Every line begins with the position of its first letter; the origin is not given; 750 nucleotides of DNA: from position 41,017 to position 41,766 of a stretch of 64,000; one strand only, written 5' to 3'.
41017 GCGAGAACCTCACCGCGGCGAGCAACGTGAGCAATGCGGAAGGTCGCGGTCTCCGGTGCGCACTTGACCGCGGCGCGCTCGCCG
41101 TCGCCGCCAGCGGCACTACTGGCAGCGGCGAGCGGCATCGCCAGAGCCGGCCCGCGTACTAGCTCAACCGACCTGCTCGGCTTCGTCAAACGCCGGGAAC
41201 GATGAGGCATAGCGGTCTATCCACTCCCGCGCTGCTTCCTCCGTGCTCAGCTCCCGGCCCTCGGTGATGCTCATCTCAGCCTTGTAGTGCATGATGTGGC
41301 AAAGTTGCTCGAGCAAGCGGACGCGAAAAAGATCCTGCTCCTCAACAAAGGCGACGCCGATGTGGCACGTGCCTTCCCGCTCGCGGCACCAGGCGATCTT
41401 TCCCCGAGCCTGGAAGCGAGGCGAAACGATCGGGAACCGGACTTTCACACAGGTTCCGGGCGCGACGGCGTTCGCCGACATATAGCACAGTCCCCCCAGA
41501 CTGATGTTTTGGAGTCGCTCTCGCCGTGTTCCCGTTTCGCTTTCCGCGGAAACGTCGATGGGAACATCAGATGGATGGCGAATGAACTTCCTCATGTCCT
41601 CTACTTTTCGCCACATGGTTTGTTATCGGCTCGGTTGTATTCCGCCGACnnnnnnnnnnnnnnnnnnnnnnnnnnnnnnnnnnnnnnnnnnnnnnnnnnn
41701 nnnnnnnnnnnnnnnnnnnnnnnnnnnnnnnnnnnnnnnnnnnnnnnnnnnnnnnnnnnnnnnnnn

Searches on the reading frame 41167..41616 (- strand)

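Call 46: search_protein_families(library=pfam, proteins=[window:41167-41616:-], max_evalue=0.0001)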
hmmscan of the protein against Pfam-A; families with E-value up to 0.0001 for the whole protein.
window:41167-41616:- (150 aa): 1 family
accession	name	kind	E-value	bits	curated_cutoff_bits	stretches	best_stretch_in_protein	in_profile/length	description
PF07238.19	PilZ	-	1.9e-11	44.6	22.5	1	9-104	3-98/102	PilZ domain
